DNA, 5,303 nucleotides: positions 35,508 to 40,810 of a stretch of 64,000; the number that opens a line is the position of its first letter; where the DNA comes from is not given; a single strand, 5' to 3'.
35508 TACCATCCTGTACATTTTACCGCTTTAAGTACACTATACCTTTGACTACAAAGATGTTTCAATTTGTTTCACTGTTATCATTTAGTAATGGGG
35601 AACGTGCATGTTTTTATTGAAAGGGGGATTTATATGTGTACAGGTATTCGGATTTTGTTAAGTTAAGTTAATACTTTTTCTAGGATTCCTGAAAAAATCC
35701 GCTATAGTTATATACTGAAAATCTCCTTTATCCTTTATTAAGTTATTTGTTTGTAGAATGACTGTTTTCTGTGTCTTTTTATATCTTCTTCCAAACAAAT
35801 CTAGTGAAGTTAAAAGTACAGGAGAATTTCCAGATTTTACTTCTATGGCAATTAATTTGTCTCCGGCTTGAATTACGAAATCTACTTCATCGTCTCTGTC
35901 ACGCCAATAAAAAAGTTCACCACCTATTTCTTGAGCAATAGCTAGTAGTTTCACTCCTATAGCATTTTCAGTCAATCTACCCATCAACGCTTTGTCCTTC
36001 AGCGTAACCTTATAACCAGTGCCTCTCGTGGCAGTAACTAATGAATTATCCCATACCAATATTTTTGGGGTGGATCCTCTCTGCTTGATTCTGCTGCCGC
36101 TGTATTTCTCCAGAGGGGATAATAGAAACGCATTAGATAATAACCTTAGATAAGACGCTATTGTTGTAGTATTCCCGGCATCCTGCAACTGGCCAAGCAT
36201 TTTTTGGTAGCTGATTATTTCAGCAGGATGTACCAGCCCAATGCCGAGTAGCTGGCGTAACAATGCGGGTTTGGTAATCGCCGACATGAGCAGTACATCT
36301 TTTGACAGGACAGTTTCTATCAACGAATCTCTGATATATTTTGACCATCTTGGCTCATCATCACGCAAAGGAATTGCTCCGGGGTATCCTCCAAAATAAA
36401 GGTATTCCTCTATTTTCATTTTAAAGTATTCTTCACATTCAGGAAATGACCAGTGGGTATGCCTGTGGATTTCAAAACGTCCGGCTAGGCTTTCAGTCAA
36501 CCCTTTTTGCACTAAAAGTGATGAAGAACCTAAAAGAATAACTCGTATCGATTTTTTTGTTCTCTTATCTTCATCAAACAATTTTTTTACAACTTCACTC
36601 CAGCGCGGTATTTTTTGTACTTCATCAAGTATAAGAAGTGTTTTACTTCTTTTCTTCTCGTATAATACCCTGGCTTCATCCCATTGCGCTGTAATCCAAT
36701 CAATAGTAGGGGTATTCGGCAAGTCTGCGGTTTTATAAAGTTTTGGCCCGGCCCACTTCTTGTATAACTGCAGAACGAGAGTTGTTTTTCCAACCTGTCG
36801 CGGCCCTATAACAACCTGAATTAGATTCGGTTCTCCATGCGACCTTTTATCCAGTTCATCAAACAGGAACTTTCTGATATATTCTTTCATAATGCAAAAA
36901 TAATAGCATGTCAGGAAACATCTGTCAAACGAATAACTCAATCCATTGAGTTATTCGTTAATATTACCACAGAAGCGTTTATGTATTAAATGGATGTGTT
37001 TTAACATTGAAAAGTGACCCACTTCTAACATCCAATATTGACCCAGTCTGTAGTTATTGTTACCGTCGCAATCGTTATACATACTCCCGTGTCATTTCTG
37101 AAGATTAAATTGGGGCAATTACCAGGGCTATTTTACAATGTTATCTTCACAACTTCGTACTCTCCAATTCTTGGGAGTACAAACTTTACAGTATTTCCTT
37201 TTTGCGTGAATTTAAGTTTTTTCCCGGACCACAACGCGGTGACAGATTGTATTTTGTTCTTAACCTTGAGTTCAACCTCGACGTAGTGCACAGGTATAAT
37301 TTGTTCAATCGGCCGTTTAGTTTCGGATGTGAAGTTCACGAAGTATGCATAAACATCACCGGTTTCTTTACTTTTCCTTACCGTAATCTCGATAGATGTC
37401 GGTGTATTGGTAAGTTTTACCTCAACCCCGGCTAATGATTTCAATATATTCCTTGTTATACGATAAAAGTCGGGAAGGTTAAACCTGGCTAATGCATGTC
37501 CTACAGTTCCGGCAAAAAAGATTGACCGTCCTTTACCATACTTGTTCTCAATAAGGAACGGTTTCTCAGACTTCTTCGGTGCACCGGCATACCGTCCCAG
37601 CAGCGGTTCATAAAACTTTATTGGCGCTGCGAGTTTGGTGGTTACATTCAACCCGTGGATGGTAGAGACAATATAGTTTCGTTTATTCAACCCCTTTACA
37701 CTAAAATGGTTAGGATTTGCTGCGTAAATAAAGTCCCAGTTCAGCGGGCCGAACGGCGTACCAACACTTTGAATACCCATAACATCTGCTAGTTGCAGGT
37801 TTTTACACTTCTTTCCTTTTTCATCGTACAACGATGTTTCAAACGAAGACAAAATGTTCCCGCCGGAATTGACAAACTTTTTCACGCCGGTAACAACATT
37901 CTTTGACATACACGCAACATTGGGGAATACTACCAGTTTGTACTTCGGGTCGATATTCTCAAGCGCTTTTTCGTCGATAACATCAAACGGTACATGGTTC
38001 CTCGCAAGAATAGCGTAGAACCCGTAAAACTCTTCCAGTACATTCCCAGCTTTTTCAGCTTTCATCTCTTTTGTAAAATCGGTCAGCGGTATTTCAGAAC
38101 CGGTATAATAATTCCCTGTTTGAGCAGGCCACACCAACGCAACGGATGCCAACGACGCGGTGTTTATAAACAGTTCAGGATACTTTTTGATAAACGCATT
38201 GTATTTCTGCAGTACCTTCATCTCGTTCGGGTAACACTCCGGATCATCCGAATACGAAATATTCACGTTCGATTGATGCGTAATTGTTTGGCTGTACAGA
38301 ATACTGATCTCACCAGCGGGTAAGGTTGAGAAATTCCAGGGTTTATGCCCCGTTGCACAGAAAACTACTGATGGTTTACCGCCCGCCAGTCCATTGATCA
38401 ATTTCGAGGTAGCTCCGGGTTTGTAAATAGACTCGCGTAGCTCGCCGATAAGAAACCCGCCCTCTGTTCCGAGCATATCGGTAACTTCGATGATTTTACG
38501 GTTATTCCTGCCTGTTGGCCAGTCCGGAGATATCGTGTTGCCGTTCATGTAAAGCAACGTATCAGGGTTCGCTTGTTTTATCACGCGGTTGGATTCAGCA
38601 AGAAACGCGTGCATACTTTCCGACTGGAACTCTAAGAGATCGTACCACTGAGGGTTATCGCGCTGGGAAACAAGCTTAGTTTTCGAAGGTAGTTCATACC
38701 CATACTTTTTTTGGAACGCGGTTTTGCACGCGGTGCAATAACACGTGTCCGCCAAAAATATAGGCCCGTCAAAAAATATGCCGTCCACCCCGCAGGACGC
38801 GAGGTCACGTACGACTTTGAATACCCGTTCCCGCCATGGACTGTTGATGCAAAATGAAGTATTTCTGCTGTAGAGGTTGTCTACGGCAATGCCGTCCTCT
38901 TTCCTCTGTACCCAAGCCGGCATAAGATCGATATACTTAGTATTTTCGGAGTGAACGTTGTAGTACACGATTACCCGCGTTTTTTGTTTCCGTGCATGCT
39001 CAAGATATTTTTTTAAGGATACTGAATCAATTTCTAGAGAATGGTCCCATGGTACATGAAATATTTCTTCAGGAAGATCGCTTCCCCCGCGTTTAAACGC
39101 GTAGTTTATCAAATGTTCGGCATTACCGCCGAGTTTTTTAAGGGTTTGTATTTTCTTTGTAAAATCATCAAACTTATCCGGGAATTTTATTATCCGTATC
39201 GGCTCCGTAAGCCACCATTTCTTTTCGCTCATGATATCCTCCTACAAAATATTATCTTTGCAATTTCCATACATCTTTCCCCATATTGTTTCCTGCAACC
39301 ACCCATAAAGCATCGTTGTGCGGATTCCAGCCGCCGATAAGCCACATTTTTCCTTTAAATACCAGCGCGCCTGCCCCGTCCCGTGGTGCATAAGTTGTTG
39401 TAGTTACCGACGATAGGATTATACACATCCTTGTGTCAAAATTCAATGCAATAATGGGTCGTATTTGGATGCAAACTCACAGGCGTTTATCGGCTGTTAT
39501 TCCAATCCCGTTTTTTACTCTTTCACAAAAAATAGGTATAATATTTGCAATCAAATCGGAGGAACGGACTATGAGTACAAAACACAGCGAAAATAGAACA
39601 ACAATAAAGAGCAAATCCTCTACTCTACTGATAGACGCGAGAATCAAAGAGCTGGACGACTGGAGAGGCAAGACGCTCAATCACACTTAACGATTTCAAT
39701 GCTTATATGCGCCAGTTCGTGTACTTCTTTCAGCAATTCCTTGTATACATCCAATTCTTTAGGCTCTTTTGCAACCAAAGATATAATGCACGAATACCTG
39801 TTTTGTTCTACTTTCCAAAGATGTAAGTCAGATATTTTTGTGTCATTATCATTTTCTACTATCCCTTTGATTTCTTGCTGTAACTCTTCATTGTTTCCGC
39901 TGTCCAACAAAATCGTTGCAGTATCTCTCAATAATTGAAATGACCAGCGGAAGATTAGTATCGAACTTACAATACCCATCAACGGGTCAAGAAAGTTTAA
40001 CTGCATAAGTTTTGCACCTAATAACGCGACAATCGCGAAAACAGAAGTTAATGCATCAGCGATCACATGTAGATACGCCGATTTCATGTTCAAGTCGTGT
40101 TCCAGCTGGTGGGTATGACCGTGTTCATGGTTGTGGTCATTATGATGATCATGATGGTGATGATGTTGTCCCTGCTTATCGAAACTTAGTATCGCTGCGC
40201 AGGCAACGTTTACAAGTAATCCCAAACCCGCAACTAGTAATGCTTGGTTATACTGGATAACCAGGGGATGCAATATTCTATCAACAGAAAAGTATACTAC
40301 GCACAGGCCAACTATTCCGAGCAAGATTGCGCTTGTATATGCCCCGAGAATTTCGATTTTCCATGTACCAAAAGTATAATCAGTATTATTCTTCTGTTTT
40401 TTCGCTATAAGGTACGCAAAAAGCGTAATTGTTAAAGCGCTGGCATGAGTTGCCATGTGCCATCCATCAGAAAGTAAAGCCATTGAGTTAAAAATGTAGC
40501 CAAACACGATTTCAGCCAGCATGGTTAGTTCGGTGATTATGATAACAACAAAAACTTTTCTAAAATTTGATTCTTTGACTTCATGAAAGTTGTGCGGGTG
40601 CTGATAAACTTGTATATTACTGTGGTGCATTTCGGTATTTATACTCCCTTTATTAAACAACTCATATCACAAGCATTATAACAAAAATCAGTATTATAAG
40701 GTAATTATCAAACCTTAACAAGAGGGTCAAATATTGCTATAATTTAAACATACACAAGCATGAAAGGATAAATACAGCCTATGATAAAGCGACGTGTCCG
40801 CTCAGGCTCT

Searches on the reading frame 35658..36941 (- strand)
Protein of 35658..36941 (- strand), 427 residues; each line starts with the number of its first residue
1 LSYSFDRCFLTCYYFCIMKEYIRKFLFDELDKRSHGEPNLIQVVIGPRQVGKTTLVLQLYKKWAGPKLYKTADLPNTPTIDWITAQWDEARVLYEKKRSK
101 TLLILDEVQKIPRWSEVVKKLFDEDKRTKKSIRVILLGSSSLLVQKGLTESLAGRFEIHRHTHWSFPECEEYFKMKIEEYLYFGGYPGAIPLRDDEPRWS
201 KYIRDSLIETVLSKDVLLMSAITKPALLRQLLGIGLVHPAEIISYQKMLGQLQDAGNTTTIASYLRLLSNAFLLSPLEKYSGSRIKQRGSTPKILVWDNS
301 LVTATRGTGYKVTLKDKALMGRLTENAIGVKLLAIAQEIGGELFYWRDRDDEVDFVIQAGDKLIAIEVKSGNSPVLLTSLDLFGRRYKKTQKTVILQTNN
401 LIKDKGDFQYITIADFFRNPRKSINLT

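Call 50: search_protein_families(library=pfam, proteins=[window:35658-36941:-], max_evalue=0.00001)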
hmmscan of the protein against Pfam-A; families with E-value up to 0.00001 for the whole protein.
window:35658-36941:- (427 aa): 3 families
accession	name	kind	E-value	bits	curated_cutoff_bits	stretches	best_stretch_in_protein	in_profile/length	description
PF13635.12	DUF4143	-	3.2e-27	95.7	28.1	1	214-371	2-160/160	Domain of unknown function (DUF4143)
PF13173.12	AAA_14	-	1.9e-24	86.5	27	1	41-168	4-127/129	AAA domain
PF01637.24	ATPase_2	-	8.3e-09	36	33.2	0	28-62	9-43/225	ATPase domain predominantly from Archaea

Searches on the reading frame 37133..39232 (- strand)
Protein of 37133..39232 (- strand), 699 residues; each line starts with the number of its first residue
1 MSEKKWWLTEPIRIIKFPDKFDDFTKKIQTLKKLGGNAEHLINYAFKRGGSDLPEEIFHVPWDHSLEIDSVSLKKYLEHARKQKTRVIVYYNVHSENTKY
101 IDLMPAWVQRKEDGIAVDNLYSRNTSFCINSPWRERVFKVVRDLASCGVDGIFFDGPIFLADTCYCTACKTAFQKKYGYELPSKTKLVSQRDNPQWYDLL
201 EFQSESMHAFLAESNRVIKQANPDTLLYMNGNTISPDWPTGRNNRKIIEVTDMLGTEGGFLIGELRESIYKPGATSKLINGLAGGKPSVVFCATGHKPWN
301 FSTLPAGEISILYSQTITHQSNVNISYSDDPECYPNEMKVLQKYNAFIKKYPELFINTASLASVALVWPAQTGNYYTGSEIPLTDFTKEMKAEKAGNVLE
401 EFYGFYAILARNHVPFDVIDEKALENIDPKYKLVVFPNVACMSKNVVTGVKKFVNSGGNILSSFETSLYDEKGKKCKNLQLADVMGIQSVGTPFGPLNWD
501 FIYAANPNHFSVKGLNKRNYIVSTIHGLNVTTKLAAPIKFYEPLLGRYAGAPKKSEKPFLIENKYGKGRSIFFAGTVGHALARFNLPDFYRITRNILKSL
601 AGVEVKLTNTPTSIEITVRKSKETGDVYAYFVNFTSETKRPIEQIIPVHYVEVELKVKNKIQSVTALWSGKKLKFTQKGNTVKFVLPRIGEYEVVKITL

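Call 50: search_protein_families(library=pfam, proteins=[window:37133-39232:-], max_evalue=0.00001)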
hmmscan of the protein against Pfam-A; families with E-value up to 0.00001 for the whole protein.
window:37133-39232:- (699 aa): 2 families
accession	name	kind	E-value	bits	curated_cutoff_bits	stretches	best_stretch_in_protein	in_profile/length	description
PF08532.16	Glyco_hydro_42M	-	1.6e-11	44.5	25.8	1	397-580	27-191/207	Beta-galactosidase trimerisation domain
PF14871.12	GHL6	-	1.1e-09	39.1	35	1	72-155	45-131/132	Hypothetical glycosyl hydrolase 6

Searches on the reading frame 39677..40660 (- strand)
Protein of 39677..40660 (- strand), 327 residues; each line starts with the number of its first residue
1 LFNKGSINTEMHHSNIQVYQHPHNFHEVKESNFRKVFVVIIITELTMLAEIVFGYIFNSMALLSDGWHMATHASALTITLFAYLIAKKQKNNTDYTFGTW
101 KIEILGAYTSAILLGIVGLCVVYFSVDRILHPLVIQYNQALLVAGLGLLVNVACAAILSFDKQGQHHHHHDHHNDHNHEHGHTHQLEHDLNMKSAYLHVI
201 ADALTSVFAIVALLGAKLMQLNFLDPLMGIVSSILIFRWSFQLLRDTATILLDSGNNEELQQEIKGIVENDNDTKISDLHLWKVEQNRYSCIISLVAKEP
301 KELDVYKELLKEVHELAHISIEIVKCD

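Call 50: search_protein_families(library=pfam, proteins=[window:39677-40660:-], max_evalue=0.00001)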
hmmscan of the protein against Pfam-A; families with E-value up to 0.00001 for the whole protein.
window:39677-40660:- (327 aa): 1 family
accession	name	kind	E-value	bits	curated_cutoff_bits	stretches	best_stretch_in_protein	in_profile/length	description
PF01545.26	Cation_efflux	-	9.5e-34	117.3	26.6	1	37-252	2-198/198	Cation efflux family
